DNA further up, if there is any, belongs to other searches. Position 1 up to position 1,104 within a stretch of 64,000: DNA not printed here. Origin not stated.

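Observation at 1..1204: Window opens inside a mobile-element replication module with an SF3 primase-helicase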

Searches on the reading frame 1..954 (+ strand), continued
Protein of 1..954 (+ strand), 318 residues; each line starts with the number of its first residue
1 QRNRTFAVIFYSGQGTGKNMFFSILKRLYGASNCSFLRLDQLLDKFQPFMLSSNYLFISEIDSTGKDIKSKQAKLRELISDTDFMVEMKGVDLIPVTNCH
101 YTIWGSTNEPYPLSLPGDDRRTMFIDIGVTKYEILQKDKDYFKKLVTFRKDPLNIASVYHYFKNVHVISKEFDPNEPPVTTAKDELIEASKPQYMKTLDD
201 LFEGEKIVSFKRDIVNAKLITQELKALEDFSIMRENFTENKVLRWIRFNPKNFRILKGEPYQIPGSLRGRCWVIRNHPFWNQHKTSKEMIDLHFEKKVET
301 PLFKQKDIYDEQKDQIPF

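Call 58: search_solved_structures(query=L003:2056-3090:+, max_evalue=10, show_alignments=2)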
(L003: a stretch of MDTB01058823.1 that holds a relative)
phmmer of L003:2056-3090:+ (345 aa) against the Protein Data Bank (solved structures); distinct sequences matched with E-value up to 10: 7.
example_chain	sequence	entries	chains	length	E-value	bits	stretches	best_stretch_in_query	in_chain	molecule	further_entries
6kwz_A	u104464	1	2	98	0.53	12.7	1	156-215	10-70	Actin-binding protein fragmin P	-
5uoy_A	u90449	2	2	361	0.73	12.2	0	47-103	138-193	Calcium/calmodulin-dependent 3',5'-cyclic nucleotide phosphodiesterase 1B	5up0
1taz_A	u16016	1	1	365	0.76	12.1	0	47-103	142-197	Calcium/calmodulin-dependent 3',5'-cyclic nucleotide phosphodiesterase 1B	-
4v8m_Bb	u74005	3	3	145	0.78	12.1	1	116-161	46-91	60S RIBOSOMAL PROTEIN L27A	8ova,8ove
4npv_A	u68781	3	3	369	0.78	12.1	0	47-103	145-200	Calcium/calmodulin-dependent 3',5'-cyclic nucleotide phosphodiesterase 1B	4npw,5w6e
5b25_A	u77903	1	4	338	0.97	11.8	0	47-103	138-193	Calcium/calmodulin-dependent 3',5'-cyclic nucleotide phosphodiesterase 1B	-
6ljc_C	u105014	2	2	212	1.3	11.4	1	155-215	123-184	Actin-binding protein fragmin P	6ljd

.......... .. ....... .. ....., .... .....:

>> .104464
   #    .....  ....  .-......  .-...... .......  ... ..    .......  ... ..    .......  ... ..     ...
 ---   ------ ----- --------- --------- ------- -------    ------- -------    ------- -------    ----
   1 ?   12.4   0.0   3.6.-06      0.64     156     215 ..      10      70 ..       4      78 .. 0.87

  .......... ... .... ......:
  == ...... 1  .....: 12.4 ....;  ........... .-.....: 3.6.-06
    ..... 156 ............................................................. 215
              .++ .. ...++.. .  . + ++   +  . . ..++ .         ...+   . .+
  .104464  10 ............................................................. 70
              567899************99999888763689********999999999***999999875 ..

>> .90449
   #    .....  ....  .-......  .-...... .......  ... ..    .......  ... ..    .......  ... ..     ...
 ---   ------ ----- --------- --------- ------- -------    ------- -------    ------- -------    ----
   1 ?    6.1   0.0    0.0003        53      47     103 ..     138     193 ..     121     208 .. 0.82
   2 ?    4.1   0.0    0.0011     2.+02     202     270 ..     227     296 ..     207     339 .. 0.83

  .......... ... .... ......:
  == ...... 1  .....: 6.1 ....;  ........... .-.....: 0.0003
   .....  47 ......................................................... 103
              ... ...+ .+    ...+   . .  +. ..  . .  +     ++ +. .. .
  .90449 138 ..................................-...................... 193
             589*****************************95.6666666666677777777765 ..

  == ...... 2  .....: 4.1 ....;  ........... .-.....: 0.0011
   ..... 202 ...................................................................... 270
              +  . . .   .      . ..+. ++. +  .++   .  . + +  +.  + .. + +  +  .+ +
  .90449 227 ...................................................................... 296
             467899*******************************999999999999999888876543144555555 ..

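Call 59: find_homologous_proteins(query=L003:2056-3300:+, max_evalue=0.001)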
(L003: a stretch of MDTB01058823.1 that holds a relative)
Query L003:2056-3300:+ (415 aa): 17 proteins with E <= 0.001 among 3474 candidates.
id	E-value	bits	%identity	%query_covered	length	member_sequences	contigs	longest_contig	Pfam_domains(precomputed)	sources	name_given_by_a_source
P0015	3.6e-275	931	99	99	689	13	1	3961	PF19263.6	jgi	jgi:hypothetical protein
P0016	6.5e-220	749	79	100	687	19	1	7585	PF19263.6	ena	-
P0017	7.1e-215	732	78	99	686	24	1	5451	PF19263.6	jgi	-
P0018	5.7e-209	713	75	99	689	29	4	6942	PF19263.6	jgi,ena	-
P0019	6.0e-166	571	64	97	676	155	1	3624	PF19263.6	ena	-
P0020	3.9e-154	532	81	70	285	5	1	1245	PF19898.5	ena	-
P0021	3.1e-110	387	47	97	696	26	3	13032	PF19263.6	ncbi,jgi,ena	-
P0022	8.0e-109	383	48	97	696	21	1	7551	PF19263.6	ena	-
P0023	1.6e-108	382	49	98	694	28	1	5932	PF19263.6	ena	-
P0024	3.0e-106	374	47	97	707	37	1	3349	PF19263.6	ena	-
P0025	3.3e-104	367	48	97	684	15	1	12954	PF19263.6,PF05272.18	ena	-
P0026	3.0e-100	354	47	97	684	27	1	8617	PF19263.6,PF05272.18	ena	-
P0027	3.0e-99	351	47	97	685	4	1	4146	PF19263.6,PF05272.18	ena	-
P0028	1.0e-83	300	42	97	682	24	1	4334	PF19263.6,PF05272.18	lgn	-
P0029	1.1e-53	201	34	96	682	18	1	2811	PF19263.6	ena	-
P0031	3.9e-4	38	24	89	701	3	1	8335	PF13155.13,PF01807.26,PF19263.6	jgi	jgi:putative DNA primase/helicase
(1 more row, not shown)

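Call 61: find_encoding_contigs(protein=P0021, flank=10000, max_places=4)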
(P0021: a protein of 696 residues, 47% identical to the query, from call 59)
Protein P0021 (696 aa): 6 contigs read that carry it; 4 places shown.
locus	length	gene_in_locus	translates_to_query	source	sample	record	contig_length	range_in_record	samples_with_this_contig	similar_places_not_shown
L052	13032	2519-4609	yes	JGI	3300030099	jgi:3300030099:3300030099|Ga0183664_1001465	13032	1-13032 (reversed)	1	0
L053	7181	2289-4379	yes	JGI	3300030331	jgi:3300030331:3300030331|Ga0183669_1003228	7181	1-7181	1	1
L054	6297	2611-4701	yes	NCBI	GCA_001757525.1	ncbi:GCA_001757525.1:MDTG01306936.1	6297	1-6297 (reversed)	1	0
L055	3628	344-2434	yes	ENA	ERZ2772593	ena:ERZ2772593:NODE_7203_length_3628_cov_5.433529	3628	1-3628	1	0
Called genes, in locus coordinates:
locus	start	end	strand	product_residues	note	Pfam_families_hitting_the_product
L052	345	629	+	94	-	-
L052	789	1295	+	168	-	-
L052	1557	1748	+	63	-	-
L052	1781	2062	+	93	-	-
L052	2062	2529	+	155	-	-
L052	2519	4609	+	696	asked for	PF19263:DUF5906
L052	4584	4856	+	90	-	-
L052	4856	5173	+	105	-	-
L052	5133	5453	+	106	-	-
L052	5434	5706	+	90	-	-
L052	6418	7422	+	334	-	PF00589:Phage_integrase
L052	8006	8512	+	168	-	-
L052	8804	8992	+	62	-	-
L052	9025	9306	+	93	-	-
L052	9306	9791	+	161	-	-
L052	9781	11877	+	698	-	PF19263:DUF5906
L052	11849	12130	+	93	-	-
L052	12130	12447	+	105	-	-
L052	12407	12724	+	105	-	-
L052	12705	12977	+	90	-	-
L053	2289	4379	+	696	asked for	PF19263:DUF5906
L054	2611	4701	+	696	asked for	PF19263:DUF5906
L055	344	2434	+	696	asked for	PF19263:DUF5906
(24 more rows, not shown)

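Call 62: find_encoding_contigs(protein=P0025, flank=10000, max_places=3)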
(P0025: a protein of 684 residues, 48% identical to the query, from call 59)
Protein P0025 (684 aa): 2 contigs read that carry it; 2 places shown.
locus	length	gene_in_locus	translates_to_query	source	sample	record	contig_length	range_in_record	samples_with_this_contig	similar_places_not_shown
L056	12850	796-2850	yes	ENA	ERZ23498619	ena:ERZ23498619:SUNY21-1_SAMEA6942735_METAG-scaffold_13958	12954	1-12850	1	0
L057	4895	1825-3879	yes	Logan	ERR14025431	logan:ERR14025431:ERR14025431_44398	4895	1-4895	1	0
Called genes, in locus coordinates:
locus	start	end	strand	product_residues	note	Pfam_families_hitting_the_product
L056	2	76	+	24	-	?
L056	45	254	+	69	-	-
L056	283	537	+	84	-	-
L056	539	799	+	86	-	-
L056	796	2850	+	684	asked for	PF05272:VapE-like_dom (weak), PF19263:DUF5906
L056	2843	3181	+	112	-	-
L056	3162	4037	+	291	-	-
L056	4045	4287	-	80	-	-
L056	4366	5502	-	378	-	PF01408:GFO_IDH_MocA, PF02894:GFO_IDH_MocA_C (weak), PF22725:GFO_IDH_MocA_C3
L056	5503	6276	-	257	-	PF01261:AP_endonuc_2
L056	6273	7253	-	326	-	PF00248:Aldo_ket_red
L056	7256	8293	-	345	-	PF01408:GFO_IDH_MocA, PF22725:GFO_IDH_MocA_C3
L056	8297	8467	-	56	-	-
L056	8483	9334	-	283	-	PF00528:BPD_transp_1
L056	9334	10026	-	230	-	-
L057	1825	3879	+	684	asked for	PF05272:VapE-like_dom (weak), PF19263:DUF5906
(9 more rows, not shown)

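Call 63: find_encoding_contigs(protein=P0016, flank=10000, max_places=3)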
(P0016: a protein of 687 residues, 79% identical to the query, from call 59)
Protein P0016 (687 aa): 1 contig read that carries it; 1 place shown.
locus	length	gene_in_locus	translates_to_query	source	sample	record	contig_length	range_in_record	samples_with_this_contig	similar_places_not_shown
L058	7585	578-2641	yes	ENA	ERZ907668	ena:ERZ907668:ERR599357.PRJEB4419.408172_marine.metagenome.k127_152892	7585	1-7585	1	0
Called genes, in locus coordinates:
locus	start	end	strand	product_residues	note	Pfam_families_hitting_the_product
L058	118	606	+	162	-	-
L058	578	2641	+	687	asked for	PF19263:DUF5906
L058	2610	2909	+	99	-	-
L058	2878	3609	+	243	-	-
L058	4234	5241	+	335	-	PF00589:Phage_integrase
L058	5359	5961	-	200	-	-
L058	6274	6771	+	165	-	-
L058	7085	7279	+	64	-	-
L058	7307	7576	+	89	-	-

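Call 68: predict_structure(alignment_id=A3)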
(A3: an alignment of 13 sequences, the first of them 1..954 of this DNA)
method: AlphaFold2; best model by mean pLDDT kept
length: 318 residues; sequences in the alignment: 13
mean_pLDDT: 43.9   pTM: 0.36
mean pLDDT of the five models: 43.9, 42.9, 41.7, 40.3, 33.4
residues with pLDDT >= 90: 0; 70-90: 36; 50-70: 55; < 50: 227
segments of 3 or more residues with pLDDT < 50: 1-187, 257-271, 295-302, 304-318
pLDDT, mean of each block of 10 residues (from residue 1): 28 35 43 36 34 28 35 38 29 23 24 27 29 39 43 37 37 34 43 73 78 65 80 70 62 51 35 58 57 47 43 41
secondary structure, 60 per line:
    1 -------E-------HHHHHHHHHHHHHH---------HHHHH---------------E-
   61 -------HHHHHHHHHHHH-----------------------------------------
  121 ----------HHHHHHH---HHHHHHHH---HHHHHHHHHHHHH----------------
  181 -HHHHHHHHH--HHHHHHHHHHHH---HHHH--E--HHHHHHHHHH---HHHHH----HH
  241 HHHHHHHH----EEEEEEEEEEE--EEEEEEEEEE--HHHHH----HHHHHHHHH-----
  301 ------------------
elements in order: H16-29 H39-43 H68-79 H131-137 H141-148 H152-164 H182-190 H193-204 H208-211 H217-226 H230-234 H239-248 E253-263 E266-275 H278-282 H287-295

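Call 70: find_homologous_proteins(query=A4, max_evalue=0.00001)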
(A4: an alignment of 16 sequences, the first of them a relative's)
Query A4 (16 sequences) (689 aa, profile of the alignment): 36 proteins with E <= 0.00001 among 8000 candidates.
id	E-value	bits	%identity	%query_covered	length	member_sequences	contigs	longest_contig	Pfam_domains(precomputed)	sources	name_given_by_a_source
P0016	0.0e+0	1120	83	100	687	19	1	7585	PF19263.6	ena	-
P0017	0.0e+0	1119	83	100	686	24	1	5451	PF19263.6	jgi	-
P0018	0.0e+0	1113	77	100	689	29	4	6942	PF19263.6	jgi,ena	-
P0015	0.0e+0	1100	100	100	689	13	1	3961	PF19263.6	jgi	jgi:hypothetical protein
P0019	0.0e+0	1091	67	97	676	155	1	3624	PF19263.6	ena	-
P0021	0.0e+0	1068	54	99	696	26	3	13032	PF19263.6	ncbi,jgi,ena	-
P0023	0.0e+0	1059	54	99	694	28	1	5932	PF19263.6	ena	-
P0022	0.0e+0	1058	54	97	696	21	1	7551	PF19263.6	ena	-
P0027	0.0e+0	1036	44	97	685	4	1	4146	PF19263.6,PF05272.18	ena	-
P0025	0.0e+0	1035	45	97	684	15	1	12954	PF19263.6,PF05272.18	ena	-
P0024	0.0e+0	1030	53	97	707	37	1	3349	PF19263.6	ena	-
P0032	0.0e+0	1021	53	99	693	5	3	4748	PF19263.6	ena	-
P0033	0.0e+0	1013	53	97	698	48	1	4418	PF19263.6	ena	-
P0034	1.6e-294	997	54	99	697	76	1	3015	PF19263.6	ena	-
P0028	7.8e-284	962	43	97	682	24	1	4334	PF19263.6,PF05272.18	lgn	-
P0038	3.6e-59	219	24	74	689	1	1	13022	PF13155.13,PF19263.6,PF05272.18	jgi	jgi:putative DNA primase/helicase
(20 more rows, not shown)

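Call 80: predict_structure(alignment_id=A5)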
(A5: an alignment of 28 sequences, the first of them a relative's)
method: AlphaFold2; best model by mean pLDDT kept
length: 689 residues; sequences in the alignment: 28
mean_pLDDT: 88.2   pTM: 0.71
mean pLDDT of the five models: 88.2, 86.9, 86.4, 85.8, 85.4
residues with pLDDT >= 90: 413; 70-90: 240; 50-70: 16; < 50: 20
segments of 3 or more residues with pLDDT < 50: 1-3, 675-689
pLDDT, mean of each block of 10 residues (from residue 1): 71 90 88 95 88 72 94 91 94 94 94 96 87 88 92 91 89 87 95 91 92 95 92 85 67 90 90 92 90 90 91 91 89 83 96 95 96 92 93 96 92 84 93 76 87 88 86 92 82 92 94 95 94 95 92 89 89 90 92 88 83 91 84 85 92 91 86 50 39
secondary structure, 60 per line:
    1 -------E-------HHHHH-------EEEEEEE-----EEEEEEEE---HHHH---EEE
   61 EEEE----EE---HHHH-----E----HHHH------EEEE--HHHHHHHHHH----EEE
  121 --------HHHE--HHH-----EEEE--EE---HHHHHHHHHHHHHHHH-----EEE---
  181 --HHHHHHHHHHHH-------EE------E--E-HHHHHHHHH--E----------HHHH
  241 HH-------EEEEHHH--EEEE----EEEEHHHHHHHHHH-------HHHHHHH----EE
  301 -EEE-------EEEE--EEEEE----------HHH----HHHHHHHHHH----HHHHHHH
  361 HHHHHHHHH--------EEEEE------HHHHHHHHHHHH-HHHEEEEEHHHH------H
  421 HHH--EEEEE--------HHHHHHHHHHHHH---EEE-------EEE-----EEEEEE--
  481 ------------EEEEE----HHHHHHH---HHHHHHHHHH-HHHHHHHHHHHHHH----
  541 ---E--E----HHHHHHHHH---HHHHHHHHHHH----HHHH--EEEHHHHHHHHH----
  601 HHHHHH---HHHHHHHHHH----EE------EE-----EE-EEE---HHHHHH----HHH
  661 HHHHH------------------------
elements in order (helices of 4 or more, strands of 3 or more residues): H16-20 E28-34 E40-47 H51-54 E58-64 H74-77 H88-91 E98-101 H104-113 E118-120 E143-146 H154-169 E175-177 H183-194 H215-223 H237-242 E250-253 E259-262 E267-270 H271-280 H288-294 E302-304 E312-315 E318-322 H340-349 H354-369 E378-382 H389-400 E405-409 H410-413 H420-423 E426-430 H439-451 E455-457 E465-467 E473-478 E493-497 H502-508 H512-521 H523-536 H552-560 H564-574 H579-582 E585-587 H588-596 H601-606 H610-619 E642-644 H648-653 H658-665

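Call 82: fold_search(model_id=the predicted structure, library=pdb)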
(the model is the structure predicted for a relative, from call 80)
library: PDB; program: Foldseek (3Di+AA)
matches with E <= 10: 1075; with E <= 0.001: 179
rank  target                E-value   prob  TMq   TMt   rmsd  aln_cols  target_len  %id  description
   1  6k9c_B                1.7e-18  1.00  0.40  0.63   6.3       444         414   17  The apo structure of NrS-1 C terminal region (305-718) (released 2020-04-08)
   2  6k9c_A                2.7e-18  1.00  0.40  0.62   6.3       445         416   18  The apo structure of NrS-1 C terminal region (305-718) (released 2020-04-08)
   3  6lrb_D                5.3e-18  1.00  0.38  0.61   6.6       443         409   18  The A form apo structure of NrS-1 C terminal region-CTR (released 2020-04-08)
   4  6lrb_F                1.3e-17  1.00  0.39  0.61   6.5       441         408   18  The A form apo structure of NrS-1 C terminal region-CTR (released 2020-04-08)
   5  6lrb_B                1.8e-17  1.00  0.39  0.61   6.4       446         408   18  The A form apo structure of NrS-1 C terminal region-CTR (released 2020-04-08)
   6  6k9e_B                2.6e-17  1.00  0.39  0.62   6.5       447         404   17  The A form apo structure of NrS-1 C terminal region-CTR(305-718) (released 2020-06-17)
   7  6lrb_C                3.4e-17  1.00  0.39  0.62   6.4       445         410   18  The A form apo structure of NrS-1 C terminal region-CTR (released 2020-04-08)
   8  6lrb_A                3.4e-17  1.00  0.38  0.60   6.7       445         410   18  The A form apo structure of NrS-1 C terminal region-CTR (released 2020-04-08)
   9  6k9e_C                3.6e-17  1.00  0.39  0.62   7.0       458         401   17  The A form apo structure of NrS-1 C terminal region-CTR(305-718) (released 2020-06-17)
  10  6k9e_A                1.7e-16  1.00  0.39  0.62   6.4       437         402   17  The A form apo structure of NrS-1 C terminal region-CTR(305-718) (released 2020-06-17)
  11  7ola_F                1.8e-10  1.00  0.30  0.53   7.3       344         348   13  Structure of Primase-Helicase in SaPI5 (released 2022-07-13)
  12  7ola_A                3.3e-10  1.00  0.34  0.49   7.3       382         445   13  Structure of Primase-Helicase in SaPI5 (released 2022-07-13)
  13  7ola_C                3.7e-10  1.00  0.38  0.56   8.3       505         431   13  Structure of Primase-Helicase in SaPI5 (released 2022-07-13)
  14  7ola_D                1.7e-09  1.00  0.33  0.55   9.6       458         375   13  Structure of Primase-Helicase in SaPI5 (released 2022-07-13)
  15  7ola_E                7.5e-09  1.00  0.29  0.50   9.4       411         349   13  Structure of Primase-Helicase in SaPI5 (released 2022-07-13)
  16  7ola_B                8.9e-09  1.00  0.32  0.46   7.1       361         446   14  Structure of Primase-Helicase in SaPI5 (released 2022-07-13)
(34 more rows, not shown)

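Call 86: fold_search(model_id=the predicted structure, library=viral)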
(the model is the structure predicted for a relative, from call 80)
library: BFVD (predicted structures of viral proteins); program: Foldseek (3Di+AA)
matches with E <= 10: 1398; with E <= 0.001: 413
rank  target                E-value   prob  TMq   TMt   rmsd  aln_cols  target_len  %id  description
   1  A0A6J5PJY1            1.1e-31  1.00  0.50  0.49   9.7       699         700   17  Archaeal primase DnaG/twinkle, TOPRIM domain [uncultured Caudovirales phage]
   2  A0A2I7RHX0            8.4e-28  1.00  0.53  0.41  10.2       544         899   20  (no name in the UniProt tables at hand)
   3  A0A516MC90            4.6e-27  1.00  0.48  0.45   9.5       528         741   18  (no name in the UniProt tables at hand)
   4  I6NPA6                5.8e-27  1.00  0.51  0.43  10.0       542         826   18  Primase-polymerase [Burkholderia phage vB_BceS_AH2]
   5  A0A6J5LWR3            9.7e-27  1.00  0.46  0.40  12.3       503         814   17  Primase, C-terminal 2 [uncultured Caudovirales phage]
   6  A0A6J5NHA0            2.3e-25  1.00  0.45  0.45  10.6       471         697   17  DNA primase/polymerase, bifunctional, N-terminal [uncultured Caudovirales phage]
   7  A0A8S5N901            1.6e-24  1.00  0.44  0.36  21.2       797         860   15  DsDNA helicase [Myoviridae sp. ctHaT25]
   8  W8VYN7                3.0e-24  1.00  0.42  0.36  16.3       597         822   18  (no name in the UniProt tables at hand)
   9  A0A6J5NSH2            7.4e-24  1.00  0.48  0.42   6.6       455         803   14  Prim_Pol domain containing protein [uncultured Caudovirales phage]
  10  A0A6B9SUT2            6.1e-23  1.00  0.47  0.48   9.4       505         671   16  (no name in the UniProt tables at hand)
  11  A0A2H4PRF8            6.4e-23  1.00  0.47  0.37   9.5       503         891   17  Primase [Proteus phage PM87]
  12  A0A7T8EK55            8.1e-23  1.00  0.45  0.56  11.2       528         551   16  NrS-1 polymerase-like helicase domain-containing protein [Salmonella phage vB_SenS_ER19]
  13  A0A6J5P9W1            1.7e-22  1.00  0.34  0.37  21.9       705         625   15  Virulence-associated E [uncultured Caudovirales phage]
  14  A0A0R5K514            7.0e-22  1.00  0.44  0.37  14.0       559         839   19  Putative DNA helicase/primase/polymerase [Qinghai Lake virophage]
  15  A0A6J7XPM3            1.1e-21  1.00  0.51  0.47  14.1       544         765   14  NrS-1 polymerase-like helicase domain-containing protein [uncultured Caudovirales phage]
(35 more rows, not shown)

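Call 87: search_dna_similar(query=L003:362-856:+, collection=phages, mode=protein, max_evalue=0.01, max_rows=10)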
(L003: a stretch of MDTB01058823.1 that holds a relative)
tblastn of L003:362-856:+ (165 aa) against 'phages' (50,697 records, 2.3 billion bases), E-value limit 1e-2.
No match.

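Call 88: search_dna_similar(query=L003:1596-2081:+, collection=phages, mode=protein, max_evalue=0.01, max_rows=10)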
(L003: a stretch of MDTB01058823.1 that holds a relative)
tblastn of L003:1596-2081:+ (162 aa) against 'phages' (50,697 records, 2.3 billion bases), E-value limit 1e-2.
No match.
